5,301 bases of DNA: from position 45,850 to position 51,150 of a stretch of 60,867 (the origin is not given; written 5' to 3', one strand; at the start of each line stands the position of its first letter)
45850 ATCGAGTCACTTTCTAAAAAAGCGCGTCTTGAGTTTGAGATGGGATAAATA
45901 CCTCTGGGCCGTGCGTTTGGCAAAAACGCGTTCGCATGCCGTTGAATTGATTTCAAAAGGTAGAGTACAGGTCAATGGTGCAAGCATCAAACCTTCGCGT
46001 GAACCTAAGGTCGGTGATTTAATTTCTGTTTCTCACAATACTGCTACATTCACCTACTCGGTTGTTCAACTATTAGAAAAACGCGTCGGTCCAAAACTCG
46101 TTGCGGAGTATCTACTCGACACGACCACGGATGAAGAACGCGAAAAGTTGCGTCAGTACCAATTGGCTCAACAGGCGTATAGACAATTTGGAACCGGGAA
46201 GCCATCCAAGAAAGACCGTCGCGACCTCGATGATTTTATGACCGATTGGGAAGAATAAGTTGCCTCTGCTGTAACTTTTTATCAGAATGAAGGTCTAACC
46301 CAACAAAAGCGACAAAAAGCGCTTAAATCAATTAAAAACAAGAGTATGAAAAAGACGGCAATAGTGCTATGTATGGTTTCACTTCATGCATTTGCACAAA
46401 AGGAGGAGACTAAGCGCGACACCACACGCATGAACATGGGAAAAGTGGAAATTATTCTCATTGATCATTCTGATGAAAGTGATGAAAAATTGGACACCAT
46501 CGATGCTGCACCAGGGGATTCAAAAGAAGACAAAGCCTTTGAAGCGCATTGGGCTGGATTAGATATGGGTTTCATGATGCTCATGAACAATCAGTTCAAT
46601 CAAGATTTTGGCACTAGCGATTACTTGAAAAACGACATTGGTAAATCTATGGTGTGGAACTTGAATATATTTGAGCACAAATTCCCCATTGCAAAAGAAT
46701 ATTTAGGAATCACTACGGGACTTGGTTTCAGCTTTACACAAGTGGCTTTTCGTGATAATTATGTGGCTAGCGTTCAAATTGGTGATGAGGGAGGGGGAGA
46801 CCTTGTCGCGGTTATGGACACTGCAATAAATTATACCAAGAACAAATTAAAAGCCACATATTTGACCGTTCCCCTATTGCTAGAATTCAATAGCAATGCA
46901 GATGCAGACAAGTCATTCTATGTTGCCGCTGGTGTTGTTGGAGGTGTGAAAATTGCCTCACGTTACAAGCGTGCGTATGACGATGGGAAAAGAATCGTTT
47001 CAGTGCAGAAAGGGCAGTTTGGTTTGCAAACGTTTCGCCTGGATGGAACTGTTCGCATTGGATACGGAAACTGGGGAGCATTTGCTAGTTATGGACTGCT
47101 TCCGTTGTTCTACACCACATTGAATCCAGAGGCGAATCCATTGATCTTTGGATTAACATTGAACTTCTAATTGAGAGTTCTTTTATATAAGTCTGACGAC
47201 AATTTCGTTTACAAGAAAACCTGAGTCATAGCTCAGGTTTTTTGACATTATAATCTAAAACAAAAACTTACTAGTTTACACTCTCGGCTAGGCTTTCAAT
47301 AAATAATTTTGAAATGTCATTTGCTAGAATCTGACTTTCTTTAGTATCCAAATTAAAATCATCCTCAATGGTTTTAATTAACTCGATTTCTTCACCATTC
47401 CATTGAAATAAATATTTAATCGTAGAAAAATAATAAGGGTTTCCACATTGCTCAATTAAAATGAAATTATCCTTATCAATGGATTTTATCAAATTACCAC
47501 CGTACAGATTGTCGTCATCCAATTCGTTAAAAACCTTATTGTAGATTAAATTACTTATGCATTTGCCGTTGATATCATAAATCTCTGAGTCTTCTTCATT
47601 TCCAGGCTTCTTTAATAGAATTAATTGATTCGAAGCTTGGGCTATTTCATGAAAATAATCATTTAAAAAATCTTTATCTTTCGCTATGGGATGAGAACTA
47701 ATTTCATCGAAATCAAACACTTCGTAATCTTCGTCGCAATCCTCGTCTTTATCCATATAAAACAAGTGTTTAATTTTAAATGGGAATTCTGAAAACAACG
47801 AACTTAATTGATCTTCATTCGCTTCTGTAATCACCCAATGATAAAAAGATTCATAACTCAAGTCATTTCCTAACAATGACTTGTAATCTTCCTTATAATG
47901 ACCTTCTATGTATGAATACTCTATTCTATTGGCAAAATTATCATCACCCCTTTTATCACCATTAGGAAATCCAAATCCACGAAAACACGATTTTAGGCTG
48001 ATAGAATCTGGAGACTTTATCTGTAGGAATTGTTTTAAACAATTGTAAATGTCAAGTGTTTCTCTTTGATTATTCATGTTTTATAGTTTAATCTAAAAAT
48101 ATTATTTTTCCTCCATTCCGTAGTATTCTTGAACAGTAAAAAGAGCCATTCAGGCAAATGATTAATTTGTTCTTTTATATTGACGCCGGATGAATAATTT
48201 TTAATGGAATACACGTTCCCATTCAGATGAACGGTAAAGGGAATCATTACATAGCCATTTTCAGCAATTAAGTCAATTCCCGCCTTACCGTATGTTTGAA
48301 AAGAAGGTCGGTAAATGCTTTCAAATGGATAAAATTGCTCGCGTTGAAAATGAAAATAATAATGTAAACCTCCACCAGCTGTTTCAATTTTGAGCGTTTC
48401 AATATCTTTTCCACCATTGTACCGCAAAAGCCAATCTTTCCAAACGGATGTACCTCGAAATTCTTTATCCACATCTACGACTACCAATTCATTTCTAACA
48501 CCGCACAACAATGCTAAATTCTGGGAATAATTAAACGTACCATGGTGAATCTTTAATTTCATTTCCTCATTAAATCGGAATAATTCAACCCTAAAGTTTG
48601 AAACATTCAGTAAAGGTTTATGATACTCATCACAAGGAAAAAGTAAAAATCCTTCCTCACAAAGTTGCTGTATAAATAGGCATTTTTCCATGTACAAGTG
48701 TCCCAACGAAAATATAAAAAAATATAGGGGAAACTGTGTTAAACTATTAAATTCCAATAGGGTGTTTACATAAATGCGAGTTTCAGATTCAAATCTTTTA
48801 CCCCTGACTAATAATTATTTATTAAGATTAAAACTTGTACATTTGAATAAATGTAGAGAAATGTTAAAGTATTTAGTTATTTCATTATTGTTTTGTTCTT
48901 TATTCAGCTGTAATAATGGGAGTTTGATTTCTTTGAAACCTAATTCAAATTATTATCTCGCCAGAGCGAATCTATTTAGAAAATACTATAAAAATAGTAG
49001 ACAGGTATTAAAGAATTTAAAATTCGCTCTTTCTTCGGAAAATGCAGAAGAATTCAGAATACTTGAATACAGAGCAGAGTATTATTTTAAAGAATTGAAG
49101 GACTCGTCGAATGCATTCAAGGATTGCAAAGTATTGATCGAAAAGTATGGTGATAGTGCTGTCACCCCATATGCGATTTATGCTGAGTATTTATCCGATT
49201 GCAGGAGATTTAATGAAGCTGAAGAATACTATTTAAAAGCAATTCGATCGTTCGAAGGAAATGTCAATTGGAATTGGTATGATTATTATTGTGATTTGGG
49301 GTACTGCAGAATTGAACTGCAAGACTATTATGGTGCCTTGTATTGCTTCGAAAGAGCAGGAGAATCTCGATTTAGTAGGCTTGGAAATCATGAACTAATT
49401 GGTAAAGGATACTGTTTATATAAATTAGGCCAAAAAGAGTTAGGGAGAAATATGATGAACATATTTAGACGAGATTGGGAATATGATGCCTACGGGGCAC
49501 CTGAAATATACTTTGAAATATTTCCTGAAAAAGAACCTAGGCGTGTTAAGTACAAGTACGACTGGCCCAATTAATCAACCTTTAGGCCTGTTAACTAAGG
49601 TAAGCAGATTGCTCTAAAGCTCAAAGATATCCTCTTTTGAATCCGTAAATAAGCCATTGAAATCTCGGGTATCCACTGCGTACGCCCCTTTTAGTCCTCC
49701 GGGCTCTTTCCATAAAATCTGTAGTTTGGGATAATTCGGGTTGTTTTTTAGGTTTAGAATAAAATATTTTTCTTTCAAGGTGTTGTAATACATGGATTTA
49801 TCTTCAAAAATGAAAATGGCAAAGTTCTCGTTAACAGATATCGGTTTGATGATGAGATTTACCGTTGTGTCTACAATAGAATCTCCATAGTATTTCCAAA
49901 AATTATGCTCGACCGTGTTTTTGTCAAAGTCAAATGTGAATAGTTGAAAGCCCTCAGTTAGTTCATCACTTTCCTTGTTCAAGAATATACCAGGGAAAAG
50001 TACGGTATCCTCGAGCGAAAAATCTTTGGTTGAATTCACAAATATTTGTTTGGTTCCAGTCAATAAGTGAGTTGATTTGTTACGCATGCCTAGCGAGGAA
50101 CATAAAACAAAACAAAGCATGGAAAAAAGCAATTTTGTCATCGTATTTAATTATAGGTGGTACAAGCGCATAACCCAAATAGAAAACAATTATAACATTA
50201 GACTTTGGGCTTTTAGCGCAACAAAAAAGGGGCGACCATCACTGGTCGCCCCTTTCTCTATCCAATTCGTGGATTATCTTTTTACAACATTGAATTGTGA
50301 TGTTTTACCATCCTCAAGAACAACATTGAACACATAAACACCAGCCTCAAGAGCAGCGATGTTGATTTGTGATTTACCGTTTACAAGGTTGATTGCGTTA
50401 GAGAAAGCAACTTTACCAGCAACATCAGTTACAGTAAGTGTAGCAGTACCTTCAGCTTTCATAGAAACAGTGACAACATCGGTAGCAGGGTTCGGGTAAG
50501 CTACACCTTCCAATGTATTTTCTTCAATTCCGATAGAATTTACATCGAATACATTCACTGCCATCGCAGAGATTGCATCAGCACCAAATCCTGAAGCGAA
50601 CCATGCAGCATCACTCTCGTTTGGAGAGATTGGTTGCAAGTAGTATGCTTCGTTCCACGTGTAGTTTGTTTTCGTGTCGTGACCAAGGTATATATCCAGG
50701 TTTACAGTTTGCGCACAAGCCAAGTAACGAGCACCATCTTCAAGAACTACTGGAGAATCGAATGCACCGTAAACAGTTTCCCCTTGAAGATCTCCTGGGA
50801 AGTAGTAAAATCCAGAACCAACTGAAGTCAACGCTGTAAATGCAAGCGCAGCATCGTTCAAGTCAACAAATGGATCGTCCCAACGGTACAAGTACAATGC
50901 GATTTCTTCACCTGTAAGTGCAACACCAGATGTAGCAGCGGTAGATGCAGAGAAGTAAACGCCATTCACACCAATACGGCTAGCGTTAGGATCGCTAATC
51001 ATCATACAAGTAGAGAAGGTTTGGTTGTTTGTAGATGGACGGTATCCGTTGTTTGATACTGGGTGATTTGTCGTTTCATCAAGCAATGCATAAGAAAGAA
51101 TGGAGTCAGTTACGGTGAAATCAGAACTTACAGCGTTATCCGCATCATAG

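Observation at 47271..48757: Translationally coupled stand-alone PrimPol plus an acidic 268 aa partner: candidate undescribed two-gene module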

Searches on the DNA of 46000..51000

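Call 74: search_rna_families(source=window, start=46000, end=51000, threshold=evalue, max_evalue=1)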
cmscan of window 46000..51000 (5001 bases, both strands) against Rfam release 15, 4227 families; matches with E-value up to 1: 7.
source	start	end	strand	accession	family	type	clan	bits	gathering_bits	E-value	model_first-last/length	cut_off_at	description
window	50131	50261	+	RF04182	GibS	Gene; sRNA;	-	28.4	115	0.6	1-142/142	no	GibS sRNA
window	50135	50257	+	RF00082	SraG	Gene; sRNA;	-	24.7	50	0.41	1-177/177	no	SraG RNA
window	50219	50312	-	RF01409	STnc250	Gene; sRNA;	-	24.3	42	0.14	1-94/94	no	STnc250 Hfq binding RNA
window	48172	48296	-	RF01730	Termite-leu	Cis-reg;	-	23.5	51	0.088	1-78/78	no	Termite-leu RNA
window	50206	50263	+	RF02066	STnc320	Gene; sRNA;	-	22.9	50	0.58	1-55/55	no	Salmonella enterica sRNA STnc320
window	50119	50266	-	RF01808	MicX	Gene; sRNA;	-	21.5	75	0.14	1-194/194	no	MicX Vibrio cholerae sRNA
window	50215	50285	+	RF01808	MicX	Gene; sRNA;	-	21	75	0.2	1-194/194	no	MicX Vibrio cholerae sRNA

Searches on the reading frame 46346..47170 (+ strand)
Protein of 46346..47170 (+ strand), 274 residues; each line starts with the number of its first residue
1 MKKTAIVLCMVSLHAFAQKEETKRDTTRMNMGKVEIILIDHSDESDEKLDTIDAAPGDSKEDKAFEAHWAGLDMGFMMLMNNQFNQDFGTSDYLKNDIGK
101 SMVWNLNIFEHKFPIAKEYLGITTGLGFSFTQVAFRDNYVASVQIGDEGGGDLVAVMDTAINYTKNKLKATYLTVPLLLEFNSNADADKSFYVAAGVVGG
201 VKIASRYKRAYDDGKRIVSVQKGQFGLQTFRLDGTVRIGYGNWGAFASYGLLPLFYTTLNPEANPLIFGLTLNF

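Call 3: search_protein_families(library=pfam, proteins=[window:46346-47170:+], max_evalue=1)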
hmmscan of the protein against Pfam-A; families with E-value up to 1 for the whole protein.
window:46346-47170:+ (274 aa): 1 family
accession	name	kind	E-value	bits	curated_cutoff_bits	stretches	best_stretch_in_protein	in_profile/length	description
PF13568.12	OMP_b-brl_2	-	8.2e-08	33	27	1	114-240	49-154/175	Outer membrane protein beta-barrel domain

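Call 61: find_encoding_contigs(protein=window:46346-47170:+, flank=6000, max_places=8)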
Protein window:46346-47170:+ (274 aa): 21 contigs read that carry it; 8 places shown.
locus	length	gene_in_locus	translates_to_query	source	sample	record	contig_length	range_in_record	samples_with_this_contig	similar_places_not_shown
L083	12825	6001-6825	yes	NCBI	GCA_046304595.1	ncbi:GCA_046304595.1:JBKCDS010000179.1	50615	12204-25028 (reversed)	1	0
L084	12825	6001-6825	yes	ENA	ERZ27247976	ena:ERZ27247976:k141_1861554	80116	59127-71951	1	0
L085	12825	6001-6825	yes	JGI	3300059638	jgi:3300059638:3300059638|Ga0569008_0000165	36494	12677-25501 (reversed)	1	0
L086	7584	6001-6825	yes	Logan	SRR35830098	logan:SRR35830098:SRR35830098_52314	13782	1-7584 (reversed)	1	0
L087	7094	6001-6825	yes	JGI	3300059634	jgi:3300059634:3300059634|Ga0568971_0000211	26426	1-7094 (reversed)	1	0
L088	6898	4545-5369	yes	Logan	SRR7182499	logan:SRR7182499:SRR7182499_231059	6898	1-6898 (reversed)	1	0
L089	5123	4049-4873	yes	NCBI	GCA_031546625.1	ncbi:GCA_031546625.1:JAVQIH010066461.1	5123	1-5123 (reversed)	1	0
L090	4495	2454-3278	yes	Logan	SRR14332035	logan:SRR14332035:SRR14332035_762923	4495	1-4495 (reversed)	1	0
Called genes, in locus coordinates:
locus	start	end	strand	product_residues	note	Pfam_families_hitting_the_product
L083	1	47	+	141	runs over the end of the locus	PF02130:YbeY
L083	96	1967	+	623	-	PF01134:GIDA, PF07992:Pyr_redox_2 (faint), PF21680:GIDA_C_1st, PF13932:SAM_GIDA_C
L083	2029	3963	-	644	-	PF04551:GcpE, PF26540:GcpE_C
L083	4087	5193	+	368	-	PF00487:FA_desaturase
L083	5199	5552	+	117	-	PF04237:YjbR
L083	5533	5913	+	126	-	PF01479:S4, PF28601:HSP15_C (weak)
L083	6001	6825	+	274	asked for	PF13568:OMP_b-brl_2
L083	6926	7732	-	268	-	-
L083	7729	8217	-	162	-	PF09250:Prim-Pol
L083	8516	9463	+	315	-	PF00515:TPR_1 (faint)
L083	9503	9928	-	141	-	-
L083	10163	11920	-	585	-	PF02225:PA, PF18962:Por_Secre_tail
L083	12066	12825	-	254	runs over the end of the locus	PF13085:Fer2_3, PF13187:Fer4_9 (faint), PF12838:Fer4_7, PF13183:Fer4_8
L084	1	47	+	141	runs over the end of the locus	PF02130:YbeY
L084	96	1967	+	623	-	PF01134:GIDA, PF07992:Pyr_redox_2 (faint), PF21680:GIDA_C_1st, PF13932:SAM_GIDA_C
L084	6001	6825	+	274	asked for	PF13568:OMP_b-brl_2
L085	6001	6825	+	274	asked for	PF13568:OMP_b-brl_2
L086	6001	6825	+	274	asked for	PF13568:OMP_b-brl_2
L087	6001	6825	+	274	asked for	PF13568:OMP_b-brl_2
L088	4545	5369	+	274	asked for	PF13568:OMP_b-brl_2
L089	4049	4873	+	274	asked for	PF13568:OMP_b-brl_2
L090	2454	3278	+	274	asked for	PF13568:OMP_b-brl_2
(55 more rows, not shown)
